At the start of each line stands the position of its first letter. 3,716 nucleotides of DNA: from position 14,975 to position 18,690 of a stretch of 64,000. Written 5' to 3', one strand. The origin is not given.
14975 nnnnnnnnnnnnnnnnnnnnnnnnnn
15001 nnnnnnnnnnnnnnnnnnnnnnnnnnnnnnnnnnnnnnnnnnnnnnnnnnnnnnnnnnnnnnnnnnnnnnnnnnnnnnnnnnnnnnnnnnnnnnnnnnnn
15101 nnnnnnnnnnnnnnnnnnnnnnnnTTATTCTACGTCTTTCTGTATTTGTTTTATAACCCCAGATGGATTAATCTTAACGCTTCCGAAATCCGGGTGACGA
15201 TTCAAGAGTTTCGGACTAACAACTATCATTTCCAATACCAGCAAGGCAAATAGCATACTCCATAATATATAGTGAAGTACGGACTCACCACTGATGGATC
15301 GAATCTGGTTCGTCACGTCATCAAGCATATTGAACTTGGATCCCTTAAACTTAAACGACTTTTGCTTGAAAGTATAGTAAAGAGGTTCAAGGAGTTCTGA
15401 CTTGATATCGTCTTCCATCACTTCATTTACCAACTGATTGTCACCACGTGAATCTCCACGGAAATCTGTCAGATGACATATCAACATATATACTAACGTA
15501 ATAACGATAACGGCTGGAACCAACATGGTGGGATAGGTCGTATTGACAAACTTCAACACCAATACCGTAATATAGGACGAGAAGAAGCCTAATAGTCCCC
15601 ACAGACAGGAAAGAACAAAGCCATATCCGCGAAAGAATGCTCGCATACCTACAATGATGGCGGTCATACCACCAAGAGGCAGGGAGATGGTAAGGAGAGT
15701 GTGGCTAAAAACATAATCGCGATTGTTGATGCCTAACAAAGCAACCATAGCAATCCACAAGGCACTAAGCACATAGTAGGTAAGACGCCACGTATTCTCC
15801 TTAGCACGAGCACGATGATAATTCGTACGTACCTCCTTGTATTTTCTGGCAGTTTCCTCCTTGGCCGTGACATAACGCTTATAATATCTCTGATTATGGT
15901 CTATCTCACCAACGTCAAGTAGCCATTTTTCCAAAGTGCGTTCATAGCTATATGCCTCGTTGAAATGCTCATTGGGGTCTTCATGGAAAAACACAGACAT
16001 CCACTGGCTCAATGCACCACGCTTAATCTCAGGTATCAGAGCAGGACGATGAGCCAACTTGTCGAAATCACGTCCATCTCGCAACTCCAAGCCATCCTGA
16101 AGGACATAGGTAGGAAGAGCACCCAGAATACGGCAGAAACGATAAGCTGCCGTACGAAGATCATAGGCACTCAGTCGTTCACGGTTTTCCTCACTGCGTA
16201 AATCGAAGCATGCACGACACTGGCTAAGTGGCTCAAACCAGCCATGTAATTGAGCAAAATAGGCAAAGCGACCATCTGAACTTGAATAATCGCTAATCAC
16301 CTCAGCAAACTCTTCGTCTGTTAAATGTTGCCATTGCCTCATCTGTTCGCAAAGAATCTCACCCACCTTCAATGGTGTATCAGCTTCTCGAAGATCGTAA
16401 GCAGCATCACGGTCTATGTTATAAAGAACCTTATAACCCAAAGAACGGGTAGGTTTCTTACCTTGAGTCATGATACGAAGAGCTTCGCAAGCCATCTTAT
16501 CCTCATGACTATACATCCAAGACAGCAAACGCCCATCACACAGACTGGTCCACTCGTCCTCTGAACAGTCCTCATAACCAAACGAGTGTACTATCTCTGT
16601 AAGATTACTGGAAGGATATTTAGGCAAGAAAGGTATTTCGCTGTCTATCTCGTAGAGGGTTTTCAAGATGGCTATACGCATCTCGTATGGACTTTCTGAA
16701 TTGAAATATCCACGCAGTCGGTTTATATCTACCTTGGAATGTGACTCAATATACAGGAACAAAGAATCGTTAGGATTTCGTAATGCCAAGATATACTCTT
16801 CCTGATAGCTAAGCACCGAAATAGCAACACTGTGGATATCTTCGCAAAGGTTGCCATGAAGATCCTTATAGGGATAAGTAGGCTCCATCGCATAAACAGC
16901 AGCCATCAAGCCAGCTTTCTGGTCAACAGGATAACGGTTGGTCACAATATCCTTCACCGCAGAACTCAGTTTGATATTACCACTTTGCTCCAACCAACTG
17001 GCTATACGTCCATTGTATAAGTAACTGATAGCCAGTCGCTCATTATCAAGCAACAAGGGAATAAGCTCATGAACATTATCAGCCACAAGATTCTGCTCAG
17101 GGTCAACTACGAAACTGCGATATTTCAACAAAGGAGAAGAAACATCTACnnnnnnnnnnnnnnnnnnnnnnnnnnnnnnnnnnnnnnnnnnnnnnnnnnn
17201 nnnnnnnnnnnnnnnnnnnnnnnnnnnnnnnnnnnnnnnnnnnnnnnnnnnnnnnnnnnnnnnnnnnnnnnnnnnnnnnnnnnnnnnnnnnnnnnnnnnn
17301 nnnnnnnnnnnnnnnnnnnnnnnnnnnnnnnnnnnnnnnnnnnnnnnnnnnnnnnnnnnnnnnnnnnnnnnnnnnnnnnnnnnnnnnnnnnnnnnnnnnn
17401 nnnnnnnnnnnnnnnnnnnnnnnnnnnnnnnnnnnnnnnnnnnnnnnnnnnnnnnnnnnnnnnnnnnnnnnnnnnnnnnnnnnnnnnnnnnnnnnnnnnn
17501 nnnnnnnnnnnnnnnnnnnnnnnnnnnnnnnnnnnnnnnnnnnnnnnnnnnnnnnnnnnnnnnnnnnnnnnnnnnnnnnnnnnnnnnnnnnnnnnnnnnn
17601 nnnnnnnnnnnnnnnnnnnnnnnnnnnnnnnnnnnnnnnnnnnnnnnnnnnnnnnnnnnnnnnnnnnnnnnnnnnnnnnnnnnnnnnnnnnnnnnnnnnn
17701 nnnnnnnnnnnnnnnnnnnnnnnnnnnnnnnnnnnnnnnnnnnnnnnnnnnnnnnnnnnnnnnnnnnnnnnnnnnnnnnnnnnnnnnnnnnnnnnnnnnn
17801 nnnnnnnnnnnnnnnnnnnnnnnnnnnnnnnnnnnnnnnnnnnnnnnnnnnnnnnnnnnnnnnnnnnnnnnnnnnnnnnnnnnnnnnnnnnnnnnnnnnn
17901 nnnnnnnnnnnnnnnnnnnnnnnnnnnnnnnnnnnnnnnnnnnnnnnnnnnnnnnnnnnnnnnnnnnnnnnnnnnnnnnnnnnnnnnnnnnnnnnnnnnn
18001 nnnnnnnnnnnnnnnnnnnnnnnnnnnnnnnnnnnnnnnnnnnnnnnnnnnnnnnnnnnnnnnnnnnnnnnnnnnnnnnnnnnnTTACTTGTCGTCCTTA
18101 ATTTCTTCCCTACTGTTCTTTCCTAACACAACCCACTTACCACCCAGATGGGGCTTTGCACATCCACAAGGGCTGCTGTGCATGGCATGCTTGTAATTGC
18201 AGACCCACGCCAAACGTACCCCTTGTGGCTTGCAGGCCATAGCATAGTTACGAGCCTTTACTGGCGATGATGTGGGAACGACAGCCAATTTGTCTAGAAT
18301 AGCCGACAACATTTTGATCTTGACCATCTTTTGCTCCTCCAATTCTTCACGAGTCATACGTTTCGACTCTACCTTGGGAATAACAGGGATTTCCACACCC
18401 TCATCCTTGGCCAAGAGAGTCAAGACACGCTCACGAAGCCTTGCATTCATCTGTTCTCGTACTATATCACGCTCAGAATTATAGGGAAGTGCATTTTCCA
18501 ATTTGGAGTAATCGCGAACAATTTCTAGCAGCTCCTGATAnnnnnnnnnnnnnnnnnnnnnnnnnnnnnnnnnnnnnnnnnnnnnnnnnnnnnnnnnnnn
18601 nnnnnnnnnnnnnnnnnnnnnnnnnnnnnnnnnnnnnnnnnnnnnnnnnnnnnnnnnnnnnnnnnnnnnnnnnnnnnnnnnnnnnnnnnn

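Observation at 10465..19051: Five-gene phospho-signalling operon: multi-Zn-ribbon, membrane Ser/Thr kinase, quadruple AAA+, Zn-ribbon-FHA, PP2C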

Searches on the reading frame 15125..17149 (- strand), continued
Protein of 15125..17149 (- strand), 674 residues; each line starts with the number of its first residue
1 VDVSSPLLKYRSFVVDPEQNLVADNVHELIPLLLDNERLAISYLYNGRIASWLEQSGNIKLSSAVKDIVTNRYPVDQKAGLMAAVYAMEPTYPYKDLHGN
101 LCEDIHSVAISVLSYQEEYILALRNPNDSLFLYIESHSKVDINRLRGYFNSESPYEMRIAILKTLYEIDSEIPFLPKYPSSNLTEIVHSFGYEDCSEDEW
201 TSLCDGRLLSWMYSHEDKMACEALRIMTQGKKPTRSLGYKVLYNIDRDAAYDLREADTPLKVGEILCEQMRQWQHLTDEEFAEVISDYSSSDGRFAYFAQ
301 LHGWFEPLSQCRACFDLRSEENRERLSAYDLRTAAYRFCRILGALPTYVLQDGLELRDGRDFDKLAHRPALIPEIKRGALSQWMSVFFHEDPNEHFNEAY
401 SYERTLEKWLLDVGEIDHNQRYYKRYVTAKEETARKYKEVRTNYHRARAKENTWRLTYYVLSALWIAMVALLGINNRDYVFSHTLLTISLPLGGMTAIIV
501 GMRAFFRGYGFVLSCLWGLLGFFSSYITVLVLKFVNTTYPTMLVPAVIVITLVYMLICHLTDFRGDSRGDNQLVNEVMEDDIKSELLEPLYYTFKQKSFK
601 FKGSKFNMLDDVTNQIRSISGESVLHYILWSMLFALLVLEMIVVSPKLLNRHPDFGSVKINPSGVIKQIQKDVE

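Call 84: list_cluster_members(proteins=[P0399, P0411, P0396, P0466, P0479, P0446, P0123, P0374, P0513, P0489])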
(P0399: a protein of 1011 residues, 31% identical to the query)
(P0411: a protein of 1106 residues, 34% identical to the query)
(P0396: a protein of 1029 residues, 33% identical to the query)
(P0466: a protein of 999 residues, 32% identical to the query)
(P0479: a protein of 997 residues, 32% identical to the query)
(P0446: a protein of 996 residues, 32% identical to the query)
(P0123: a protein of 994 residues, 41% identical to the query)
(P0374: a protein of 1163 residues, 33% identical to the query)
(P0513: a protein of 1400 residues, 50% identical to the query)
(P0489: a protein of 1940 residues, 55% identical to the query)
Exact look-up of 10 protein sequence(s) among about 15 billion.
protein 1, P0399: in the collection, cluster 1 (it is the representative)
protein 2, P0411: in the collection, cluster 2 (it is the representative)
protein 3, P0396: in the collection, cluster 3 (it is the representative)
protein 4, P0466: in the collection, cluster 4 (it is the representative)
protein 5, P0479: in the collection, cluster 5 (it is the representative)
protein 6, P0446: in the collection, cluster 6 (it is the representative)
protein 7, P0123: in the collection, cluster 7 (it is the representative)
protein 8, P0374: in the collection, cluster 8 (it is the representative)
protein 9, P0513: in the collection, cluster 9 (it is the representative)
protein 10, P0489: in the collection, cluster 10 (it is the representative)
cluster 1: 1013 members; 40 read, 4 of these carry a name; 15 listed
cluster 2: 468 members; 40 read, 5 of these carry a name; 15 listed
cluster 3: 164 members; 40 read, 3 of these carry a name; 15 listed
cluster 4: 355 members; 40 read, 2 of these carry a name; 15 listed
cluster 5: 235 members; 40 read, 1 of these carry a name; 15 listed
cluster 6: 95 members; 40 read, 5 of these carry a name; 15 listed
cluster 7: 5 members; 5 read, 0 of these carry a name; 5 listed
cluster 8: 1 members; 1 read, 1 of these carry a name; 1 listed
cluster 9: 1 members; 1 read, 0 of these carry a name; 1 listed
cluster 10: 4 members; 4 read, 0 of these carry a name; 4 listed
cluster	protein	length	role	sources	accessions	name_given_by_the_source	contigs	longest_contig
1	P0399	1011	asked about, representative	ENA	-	-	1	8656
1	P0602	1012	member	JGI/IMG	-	serine/threonine protein kinase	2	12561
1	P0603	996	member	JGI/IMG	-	serine/threonine protein kinase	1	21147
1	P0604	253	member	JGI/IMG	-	predicted amidophosphoribosyltransferase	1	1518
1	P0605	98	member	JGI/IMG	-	hypothetical protein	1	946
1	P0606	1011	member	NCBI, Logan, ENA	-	-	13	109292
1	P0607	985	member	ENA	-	-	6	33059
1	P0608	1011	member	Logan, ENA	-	-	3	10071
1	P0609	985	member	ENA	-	-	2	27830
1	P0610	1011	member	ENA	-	-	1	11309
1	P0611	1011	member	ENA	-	-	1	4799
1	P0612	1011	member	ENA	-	-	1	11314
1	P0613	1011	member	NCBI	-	-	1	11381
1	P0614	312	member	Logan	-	-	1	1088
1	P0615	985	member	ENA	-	-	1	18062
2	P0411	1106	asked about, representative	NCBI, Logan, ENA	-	-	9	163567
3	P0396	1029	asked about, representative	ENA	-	-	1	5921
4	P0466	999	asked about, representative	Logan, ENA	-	-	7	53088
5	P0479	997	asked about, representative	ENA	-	-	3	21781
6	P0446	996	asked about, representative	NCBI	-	-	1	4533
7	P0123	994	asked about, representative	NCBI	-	-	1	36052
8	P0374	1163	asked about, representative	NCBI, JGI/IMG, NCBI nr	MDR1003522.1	MAG: aminoglycoside phosphotransferase family protein [Prevotellaceae bacterium] | serine/threonine protein kinase | aminoglycoside phosphotransferase family protein [Prevotellaceae bacterium]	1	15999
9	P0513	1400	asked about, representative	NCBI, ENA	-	-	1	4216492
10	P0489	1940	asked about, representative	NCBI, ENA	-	-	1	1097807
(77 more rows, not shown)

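Call 89: search_protein_families(library=pfam, proteins=[L081:7670-8653:+, L084:7265-8443:-, L084:9696-10004:+, L090:4230-5009:+, L088:4358-5422:+], max_evalue=0.01)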
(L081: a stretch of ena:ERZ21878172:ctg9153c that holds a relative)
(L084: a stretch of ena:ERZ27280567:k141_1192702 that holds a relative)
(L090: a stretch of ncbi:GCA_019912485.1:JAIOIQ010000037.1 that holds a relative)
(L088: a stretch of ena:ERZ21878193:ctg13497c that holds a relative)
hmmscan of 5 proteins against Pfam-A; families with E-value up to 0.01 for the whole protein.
L081:7670-8653:+ (327 aa): 1 family
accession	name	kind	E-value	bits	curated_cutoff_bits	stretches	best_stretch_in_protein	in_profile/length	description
PF19992.4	DUF6427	-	0.00055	19.7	25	1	56-322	32-290/301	Family of unknown function (DUF6427)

L084:7265-8443:- (392 aa): 0 families

L084:9696-10004:+ (102 aa): 0 families

L090:4230-5009:+ (259 aa): 2 families
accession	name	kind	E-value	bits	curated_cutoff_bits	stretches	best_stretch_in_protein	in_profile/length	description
PF09346.15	SMI1_KNR4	-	1e-05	26.6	25.4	1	35-142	13-123/125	SMI1 / KNR4 family (SUKH-1)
PF14567.11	SUKH_5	-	0.0013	19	27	1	4-145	3-140/142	SMI1-KNR4 cell-wall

L088:4358-5422:+ (354 aa): 6 families
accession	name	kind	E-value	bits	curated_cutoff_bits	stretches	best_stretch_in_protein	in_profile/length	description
PF13240.11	Zn_Ribbon_1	-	3.8e-18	65.1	25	3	34-56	1-23/23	zinc-ribbon domain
PF12773.13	DZR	-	1.8e-17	63.6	27.3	2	35-79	1-45/45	Double zinc ribbon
PF13248.11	Zn_ribbon_3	-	1.8e-10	40.3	27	2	33-56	3-26/26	zinc-ribbon domain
PF17032.10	Zn_ribbon_15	-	1.4e-07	32.6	28.9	0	85-105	53-73/73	zinc-ribbon family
PF18912.6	DZR_2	-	1.3e-05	25.4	27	1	34-78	9-55/56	Double zinc ribbon domain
PF24463.1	DUF7577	-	0.0041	17.1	28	1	34-56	4-26/27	Domain of unknown function (DUF7577)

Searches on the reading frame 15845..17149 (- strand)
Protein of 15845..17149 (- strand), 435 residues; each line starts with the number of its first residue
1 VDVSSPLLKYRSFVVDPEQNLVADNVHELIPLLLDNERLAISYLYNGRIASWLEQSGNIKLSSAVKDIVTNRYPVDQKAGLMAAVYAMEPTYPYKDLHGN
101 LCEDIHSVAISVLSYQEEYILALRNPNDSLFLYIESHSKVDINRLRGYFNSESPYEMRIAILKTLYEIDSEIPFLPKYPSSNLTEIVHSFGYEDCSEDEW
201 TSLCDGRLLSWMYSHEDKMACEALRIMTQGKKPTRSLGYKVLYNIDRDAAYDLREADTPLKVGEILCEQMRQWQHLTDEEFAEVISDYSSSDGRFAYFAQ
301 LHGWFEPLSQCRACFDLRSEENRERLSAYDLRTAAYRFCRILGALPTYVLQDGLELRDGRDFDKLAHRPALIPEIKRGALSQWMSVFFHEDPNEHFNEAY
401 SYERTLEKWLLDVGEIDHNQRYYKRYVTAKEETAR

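Call 63: predict_structure(alignment_id=A3)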
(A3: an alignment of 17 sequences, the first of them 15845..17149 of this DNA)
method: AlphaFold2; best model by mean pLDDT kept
length: 435 residues; sequences in the alignment: 17
mean_pLDDT: 91.0   pTM: 0.80
mean pLDDT of the five models: 91.0, 90.0, 89.7, 89.1, 88.8
residues with pLDDT >= 90: 324; 70-90: 98; 50-70: 12; < 50: 1
segments of 3 or more residues with pLDDT < 50: none
pLDDT, mean of each block of 10 residues (from residue 1): 61 88 91 92 96 92 95 95 94 94 95 94 93 93 93 90 95 92 94 93 96 92 94 92 92 91 95 93 92 91 93 90 79 95 94 88 74 87 93 89 93 90 91 88
secondary structure, 60 per line:
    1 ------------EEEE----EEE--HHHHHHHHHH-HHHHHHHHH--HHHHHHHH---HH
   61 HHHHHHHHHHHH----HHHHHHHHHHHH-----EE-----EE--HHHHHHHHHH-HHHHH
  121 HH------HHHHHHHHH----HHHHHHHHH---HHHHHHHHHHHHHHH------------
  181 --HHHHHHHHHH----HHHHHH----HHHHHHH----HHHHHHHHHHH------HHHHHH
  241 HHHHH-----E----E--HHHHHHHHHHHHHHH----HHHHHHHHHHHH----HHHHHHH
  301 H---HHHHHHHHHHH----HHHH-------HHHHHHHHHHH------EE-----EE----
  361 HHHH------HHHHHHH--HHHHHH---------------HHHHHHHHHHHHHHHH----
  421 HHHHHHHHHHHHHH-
elements in order: E13-16 E21-23 H26-35 H37-45 H48-55 H59-72 H77-88 H105-114 H116-122 H129-137 H142-150 H154-168 H183-192 H197-202 H207-213 H218-228 H235-245 H259-273 H278-289 H294-301 H305-315 H320-323 H331-341 H361-364 H371-377 H380-385 H401-416 H421-434

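Call 65: fold_search(model_id=the predicted structure, library=pdb)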
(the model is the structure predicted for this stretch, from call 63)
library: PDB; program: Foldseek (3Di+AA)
matches with E <= 10: 79; with E <= 0.001: 0
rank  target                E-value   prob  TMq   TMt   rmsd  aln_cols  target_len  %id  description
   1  9hcj_A5               1.1e+00  0.15  0.21  0.15  14.3       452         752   13  D. discoideum nuclear pore complex (released 2024-12-25)
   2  6igx_D                1.3e+00  0.07  0.15  0.12  19.2       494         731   13  Crystal structure of human CAP-G in complex with CAP-H (released 2019-03-13)
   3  7b51_A                1.5e+00  0.06  0.13  0.08  23.5       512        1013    9  Crystal structure of human CRM1 covalently modified by 2-mercaptoethanol at Cys528 (released 2021-03-10)
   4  5lj3_H                1.7e+00  0.06  0.13  0.14  22.5       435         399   12  Structure of the core of the yeast spliceosome immediately after branching (released 2016-08-03)
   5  4a0c_B                1.9e+00  0.08  0.16  0.09  17.1       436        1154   11  Structure of the CAND1-CUL4B-RBX1 complex (released 2011-11-30)
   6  7evn_C                2.2e+00  0.05  0.14  0.10  20.9       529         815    9  The cryo-EM structure of the DDX42-SF3b complex (released 2022-08-03)
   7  8p2l_A                2.2e+00  0.04  0.12  0.11  21.3       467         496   11  A CHIMERA construct containing human SARM1 ARM and SAM domains and C. elegans TIR domain. (released 2023-09-06)
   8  9edt_D                2.4e+00  0.08  0.19  0.11  17.6       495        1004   10  Tubulin cofactors D,E,G bound to tubulin dimer (released 2026-02-04)
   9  9ikb_G                2.4e+00  0.05  0.16  0.14  17.9       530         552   11  Crystal structure of heterotrimeric Kinesin-2 (released 2025-07-02)
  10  4hav_C                2.5e+00  0.06  0.17  0.10  20.3       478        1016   11  Crystal structure of CRM1 inhibitor Anguinomycin A in complex with CRM1-Ran-RanBP1 (released 2013-01-09)
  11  8fkx_SU               2.8e+00  0.05  0.13  0.11  18.0       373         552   13  Human nucleolar pre-60S ribosomal subunit (State E) (released 2023-07-12)
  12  7ycx_A                3.0e+00  0.08  0.22  0.09  16.4       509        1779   10  The structure of INTAC-PEC complex (released 2023-03-15)
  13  6zwo_B                3.0e+00  0.05  0.17  0.07  31.1       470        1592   12  cryo-EM structure of human mTOR complex 2, focused on one half (released 2020-11-18)
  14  7u1n_A                3.3e+00  0.03  0.10  0.13  23.3       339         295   10  Crystal structure of the Anopheles darlingi AD-118 long form D7 salivary protein (released 2022-05-25)
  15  5o9z_v                3.4e+00  0.07  0.20  0.13  17.9       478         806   15  Cryo-EM structure of a pre-catalytic human spliceosome primed for activation (B complex) (released 2017-08-16)
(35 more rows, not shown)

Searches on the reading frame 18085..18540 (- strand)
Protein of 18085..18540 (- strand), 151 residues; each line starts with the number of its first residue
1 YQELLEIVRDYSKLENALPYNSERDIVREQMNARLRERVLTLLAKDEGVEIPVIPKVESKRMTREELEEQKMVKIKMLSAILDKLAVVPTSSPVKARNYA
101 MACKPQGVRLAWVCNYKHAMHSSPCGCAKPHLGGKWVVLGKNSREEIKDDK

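Call 71: search_protein_families(library=pfam, proteins=[window:18085-18540:-], max_evalue=1)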
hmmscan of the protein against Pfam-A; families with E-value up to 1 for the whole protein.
window:18085-18540:- (151 aa): 2 families
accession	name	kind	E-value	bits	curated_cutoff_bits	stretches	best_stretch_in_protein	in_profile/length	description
PF14566.11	PTPlike_phytase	-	0.097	13.2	27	1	8-71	18-75/158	Inositol hexakisphosphate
PF25473.1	MXRA7_helical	-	0.39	11.2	22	0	56-82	12-37/64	MXRA7 helical domain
